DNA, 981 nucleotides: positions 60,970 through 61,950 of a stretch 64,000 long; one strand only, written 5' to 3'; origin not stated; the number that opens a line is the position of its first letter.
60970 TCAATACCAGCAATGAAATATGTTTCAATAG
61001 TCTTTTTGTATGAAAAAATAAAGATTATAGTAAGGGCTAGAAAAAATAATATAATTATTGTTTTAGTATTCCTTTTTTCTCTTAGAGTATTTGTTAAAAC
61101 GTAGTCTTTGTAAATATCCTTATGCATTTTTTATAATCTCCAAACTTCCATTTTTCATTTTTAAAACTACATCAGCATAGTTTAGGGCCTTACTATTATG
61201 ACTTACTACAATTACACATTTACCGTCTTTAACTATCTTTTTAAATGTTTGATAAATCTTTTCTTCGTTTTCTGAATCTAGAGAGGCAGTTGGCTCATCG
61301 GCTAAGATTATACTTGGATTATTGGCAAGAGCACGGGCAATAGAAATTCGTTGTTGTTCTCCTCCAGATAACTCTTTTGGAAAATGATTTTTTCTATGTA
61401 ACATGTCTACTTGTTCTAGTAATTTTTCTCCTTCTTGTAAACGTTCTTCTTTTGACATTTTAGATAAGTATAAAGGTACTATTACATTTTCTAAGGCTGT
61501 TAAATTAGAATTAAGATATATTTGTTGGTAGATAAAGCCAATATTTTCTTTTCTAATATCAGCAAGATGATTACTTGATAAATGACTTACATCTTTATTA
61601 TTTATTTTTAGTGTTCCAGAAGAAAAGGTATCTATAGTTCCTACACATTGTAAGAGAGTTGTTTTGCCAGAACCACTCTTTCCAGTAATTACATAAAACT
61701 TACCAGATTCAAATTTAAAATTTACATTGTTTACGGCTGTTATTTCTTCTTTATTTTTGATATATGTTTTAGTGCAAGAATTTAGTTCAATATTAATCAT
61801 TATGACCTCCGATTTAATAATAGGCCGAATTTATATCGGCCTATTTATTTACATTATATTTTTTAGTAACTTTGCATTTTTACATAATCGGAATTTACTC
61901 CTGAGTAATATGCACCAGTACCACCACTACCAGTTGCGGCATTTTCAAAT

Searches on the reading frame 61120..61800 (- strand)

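Call 40: search_protein_families(library=pfam, proteins=[window:61120-61800:-], max_evalue=0.001)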
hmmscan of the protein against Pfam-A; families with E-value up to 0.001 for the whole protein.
window:61120-61800:- (226 aa): 6 families
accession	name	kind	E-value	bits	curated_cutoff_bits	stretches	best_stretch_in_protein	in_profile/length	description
PF00005.33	ABC_tran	-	1.6e-32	113.4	25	1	23-172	1-137/137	ABC transporter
PF02463.25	SMC_N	-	1e-09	38.6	40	1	32-217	23-213/220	RecF/RecN/SMC N terminal domain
PF13304.12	AAA_21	-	1.8e-08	35.2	27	1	35-94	1-70/304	AAA domain, putative AbiEii toxin, Type IV TA system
PF13476.12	AAA_23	-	4.6e-07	31.1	27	1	24-162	11-142/201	AAA domain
PF13175.12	AAA_15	-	0.00018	21.7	32.1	0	160-203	327-371/374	AAA ATPase domain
PF13555.12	AAA_29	-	0.00028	21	27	1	26-52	15-41/61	P-loop containing region of AAA domain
